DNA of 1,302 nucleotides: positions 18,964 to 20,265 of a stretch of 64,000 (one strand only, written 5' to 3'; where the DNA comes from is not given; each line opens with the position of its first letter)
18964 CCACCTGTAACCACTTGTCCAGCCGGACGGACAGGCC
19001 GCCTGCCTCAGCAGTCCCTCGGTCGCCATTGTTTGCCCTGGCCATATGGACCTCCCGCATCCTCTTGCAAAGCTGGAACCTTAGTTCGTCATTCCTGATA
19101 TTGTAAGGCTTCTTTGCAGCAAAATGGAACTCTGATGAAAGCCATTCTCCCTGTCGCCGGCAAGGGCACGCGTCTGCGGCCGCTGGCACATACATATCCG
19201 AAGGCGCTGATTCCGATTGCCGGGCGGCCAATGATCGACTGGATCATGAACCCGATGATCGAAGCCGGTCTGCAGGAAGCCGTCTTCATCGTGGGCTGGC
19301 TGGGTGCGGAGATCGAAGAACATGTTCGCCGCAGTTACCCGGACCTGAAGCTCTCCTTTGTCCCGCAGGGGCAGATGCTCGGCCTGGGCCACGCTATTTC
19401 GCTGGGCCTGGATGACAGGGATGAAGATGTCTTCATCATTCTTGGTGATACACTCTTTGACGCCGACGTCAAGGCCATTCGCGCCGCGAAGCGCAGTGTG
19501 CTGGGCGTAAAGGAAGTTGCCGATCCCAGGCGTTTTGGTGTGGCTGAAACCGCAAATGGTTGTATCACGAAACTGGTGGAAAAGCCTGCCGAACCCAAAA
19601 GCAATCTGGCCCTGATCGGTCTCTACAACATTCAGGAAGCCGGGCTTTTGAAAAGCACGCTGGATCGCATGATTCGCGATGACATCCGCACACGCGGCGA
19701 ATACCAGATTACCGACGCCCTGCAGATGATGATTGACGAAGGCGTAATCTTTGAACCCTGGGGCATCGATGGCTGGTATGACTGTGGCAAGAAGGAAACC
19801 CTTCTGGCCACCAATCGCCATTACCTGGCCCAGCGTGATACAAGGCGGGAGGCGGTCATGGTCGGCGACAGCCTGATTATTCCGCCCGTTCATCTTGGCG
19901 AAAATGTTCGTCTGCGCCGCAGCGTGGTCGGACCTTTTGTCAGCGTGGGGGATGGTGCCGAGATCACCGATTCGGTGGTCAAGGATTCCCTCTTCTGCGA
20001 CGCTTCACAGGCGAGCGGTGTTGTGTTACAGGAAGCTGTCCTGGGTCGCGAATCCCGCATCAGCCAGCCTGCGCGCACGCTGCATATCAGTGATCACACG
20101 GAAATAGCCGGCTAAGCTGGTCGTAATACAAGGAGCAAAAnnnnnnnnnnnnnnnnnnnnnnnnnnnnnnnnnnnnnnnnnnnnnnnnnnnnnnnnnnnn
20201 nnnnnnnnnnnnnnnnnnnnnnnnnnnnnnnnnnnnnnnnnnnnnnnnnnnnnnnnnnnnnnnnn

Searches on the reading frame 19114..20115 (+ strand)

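Call 30: search_protein_families(library=pfam, proteins=[window:19114-20115:+], max_evalue=0.00001)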
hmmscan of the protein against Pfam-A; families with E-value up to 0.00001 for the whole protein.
window:19114-20115:+ (333 aa): 2 families
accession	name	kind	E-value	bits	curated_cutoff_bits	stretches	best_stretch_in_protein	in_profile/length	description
PF00483.29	NTP_transferase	-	3.1e-26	92.9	21.2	1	9-238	1-243/245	Nucleotidyl transferase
PF12804.13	NTP_transf_3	-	4.3e-08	33.9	27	1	14-117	5-101/160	MobA-like NTP transferase domain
